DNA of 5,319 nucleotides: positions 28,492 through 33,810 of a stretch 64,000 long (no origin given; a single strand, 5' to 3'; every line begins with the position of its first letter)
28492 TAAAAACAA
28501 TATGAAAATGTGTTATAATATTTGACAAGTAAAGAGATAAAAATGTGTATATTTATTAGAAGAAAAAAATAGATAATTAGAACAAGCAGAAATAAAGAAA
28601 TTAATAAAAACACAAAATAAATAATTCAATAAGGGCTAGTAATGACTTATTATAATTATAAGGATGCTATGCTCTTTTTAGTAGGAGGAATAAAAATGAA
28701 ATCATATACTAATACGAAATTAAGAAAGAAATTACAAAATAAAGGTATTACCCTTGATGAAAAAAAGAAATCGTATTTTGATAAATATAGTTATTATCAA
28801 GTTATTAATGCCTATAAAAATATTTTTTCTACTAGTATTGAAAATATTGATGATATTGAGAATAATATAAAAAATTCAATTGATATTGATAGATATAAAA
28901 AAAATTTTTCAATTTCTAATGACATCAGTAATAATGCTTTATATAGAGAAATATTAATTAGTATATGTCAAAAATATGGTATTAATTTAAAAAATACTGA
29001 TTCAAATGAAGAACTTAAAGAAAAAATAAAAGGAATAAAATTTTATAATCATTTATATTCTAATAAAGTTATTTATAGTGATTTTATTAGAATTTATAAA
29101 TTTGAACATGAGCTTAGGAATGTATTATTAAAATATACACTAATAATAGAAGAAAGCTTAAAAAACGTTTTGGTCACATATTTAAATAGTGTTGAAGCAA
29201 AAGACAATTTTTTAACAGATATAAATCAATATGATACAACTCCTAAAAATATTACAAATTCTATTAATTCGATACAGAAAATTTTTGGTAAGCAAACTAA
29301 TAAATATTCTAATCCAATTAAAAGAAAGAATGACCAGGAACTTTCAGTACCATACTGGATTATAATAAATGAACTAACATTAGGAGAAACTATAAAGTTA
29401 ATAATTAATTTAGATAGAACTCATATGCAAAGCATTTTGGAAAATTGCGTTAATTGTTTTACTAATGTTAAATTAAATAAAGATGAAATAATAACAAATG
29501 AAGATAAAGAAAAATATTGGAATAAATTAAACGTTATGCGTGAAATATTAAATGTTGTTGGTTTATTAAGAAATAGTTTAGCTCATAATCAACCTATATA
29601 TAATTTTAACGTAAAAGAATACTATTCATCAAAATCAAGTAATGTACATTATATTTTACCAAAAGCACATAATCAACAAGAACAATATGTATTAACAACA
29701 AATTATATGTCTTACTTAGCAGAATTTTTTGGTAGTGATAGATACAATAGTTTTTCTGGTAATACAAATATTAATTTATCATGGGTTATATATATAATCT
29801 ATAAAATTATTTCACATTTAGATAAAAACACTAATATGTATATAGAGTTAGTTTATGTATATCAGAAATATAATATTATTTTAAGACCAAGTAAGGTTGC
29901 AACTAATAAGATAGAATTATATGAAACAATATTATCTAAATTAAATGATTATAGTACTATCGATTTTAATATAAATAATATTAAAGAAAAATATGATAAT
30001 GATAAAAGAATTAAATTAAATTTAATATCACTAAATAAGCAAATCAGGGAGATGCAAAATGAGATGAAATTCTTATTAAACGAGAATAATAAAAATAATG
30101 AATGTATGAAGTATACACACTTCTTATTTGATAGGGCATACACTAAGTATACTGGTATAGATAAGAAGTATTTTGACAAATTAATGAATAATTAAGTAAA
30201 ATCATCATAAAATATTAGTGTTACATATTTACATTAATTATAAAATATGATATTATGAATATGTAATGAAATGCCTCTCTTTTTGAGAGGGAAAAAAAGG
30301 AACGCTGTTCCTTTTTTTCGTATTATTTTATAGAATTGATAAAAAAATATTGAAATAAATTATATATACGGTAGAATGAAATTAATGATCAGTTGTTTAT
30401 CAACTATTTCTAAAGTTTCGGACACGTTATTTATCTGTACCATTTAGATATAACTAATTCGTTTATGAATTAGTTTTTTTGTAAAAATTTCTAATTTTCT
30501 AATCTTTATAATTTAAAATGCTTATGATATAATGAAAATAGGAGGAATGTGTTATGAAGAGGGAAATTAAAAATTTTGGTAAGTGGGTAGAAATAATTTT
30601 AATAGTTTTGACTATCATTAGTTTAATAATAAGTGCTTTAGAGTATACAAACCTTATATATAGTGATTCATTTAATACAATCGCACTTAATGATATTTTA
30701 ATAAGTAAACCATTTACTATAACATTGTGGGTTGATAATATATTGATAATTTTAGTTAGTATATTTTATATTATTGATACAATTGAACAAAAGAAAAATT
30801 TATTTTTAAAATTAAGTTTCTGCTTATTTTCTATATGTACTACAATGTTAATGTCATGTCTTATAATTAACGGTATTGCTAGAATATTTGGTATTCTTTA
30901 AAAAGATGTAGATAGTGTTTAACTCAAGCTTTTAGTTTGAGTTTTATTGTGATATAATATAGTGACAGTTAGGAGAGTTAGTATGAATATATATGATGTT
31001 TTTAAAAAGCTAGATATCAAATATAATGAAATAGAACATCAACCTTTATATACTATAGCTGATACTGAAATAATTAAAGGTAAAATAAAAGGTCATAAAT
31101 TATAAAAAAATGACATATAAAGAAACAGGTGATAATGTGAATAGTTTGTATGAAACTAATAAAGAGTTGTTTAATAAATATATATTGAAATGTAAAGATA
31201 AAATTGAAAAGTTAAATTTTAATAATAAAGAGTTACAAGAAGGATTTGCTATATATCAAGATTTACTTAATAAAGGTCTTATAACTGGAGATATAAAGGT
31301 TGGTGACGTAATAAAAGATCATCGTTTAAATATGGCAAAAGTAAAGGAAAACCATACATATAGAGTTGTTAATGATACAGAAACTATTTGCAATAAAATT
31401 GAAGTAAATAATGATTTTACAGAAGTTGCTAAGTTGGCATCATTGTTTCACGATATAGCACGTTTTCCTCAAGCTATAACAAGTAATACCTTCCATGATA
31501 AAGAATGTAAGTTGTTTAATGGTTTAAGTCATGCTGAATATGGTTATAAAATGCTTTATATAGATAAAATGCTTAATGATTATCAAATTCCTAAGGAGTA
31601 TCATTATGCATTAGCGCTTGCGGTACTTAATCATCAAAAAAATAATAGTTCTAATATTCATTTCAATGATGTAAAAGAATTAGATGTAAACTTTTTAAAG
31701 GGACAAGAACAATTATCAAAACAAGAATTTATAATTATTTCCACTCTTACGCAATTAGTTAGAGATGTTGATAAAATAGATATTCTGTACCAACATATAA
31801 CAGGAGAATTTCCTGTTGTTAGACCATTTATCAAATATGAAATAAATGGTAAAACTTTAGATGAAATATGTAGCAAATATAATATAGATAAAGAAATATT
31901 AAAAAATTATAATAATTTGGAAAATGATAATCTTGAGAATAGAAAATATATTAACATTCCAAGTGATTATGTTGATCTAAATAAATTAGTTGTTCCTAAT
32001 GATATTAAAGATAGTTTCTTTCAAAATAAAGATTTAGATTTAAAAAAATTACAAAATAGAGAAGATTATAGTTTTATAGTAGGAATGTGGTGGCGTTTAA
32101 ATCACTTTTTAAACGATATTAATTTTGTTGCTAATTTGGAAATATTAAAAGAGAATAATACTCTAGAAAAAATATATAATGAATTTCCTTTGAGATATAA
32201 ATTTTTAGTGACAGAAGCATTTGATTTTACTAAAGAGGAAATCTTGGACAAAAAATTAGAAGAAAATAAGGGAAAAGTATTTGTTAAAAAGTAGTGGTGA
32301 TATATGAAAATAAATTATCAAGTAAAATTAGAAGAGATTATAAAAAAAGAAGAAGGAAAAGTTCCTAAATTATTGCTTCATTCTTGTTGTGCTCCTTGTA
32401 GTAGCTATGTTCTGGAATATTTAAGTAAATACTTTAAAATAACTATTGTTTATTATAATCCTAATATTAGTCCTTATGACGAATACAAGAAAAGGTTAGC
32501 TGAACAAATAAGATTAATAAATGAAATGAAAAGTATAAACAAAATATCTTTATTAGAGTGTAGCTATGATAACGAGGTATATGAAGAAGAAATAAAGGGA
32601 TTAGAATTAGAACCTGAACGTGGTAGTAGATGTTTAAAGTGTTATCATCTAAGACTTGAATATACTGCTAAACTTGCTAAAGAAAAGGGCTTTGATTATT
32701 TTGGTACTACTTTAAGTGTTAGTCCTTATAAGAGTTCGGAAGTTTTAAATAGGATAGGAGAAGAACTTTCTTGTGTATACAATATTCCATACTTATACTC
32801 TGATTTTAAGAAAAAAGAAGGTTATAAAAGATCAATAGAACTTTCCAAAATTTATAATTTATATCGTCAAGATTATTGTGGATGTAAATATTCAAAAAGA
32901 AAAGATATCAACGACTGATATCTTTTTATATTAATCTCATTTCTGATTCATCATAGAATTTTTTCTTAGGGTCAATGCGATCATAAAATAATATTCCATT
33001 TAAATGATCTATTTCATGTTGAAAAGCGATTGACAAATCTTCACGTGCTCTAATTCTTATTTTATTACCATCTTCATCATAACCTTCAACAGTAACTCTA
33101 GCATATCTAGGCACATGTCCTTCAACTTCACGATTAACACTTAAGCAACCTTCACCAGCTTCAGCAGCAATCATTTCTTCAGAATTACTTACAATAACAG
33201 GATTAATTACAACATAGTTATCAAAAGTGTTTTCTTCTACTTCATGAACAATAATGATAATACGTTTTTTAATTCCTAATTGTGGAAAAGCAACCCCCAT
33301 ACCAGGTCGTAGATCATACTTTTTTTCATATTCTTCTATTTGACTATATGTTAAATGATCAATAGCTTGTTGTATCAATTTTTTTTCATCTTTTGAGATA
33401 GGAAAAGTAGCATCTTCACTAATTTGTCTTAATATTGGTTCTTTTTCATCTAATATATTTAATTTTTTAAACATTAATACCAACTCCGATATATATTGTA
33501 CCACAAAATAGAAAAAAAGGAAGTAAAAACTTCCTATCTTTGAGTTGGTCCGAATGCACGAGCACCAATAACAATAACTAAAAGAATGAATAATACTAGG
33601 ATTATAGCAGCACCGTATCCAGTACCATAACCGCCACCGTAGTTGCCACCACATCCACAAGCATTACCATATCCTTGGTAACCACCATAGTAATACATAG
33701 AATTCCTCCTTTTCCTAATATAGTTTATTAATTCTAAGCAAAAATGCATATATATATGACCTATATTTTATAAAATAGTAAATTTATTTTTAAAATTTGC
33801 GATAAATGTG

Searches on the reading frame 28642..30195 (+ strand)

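Call 26: search_protein_families(library=pfam, proteins=[window:28642-30195:+], max_evalue=0.0001)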
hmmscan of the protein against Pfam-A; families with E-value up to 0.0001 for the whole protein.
window:28642-30195:+ (517 aa): 1 family
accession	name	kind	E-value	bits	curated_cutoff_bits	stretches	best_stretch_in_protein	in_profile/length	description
PF07751.16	Abi_2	-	1.9e-18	67.9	25.6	1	137-321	24-184/184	Abi-like protein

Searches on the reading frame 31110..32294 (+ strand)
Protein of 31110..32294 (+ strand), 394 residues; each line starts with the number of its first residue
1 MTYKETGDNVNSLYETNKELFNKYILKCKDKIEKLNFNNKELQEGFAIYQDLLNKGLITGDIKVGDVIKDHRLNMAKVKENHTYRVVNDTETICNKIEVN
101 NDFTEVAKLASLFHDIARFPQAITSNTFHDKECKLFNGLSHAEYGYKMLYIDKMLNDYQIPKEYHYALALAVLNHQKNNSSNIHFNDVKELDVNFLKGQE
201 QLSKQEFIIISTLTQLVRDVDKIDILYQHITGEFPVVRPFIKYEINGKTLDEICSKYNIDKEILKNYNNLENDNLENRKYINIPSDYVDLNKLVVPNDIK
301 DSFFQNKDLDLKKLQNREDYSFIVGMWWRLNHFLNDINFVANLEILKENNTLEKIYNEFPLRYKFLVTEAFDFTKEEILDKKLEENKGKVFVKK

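Call 26: search_protein_families(library=pfam, proteins=[window:31110-32294:+], max_evalue=0.0001)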
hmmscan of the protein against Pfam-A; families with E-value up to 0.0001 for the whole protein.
window:31110-32294:+ (394 aa): 1 family
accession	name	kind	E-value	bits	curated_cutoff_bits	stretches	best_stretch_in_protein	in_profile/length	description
PF01966.28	HD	-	9.6e-07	29.5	22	1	81-180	3-90/116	HD domain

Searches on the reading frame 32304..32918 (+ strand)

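Call 26: search_protein_families(library=pfam, proteins=[window:32304-32918:+], max_evalue=0.0001)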
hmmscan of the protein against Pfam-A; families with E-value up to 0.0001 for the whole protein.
window:32304-32918:+ (204 aa): 1 family
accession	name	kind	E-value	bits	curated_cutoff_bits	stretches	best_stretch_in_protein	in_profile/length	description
PF02677.20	QueH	-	1.5e-68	230.8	23.5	1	23-199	1-174/175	Epoxyqueuosine reductase QueH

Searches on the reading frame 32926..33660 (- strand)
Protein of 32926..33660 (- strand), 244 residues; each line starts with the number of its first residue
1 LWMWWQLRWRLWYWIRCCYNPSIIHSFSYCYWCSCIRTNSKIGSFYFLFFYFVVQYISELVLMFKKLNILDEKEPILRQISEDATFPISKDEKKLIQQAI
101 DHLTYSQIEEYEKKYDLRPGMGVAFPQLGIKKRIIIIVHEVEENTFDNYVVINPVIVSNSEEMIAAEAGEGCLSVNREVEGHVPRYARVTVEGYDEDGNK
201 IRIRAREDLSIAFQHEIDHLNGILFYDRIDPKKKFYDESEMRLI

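Call 26: search_protein_families(library=pfam, proteins=[window:32926-33660:-], max_evalue=0.0001)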
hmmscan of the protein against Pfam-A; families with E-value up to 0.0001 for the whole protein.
window:32926-33660:- (244 aa): 1 family
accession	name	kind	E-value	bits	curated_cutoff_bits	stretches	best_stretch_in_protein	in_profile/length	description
PF01327.26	Pep_deformylase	-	7.8e-39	133.2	22.8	1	68-234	3-155/156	Polypeptide deformylase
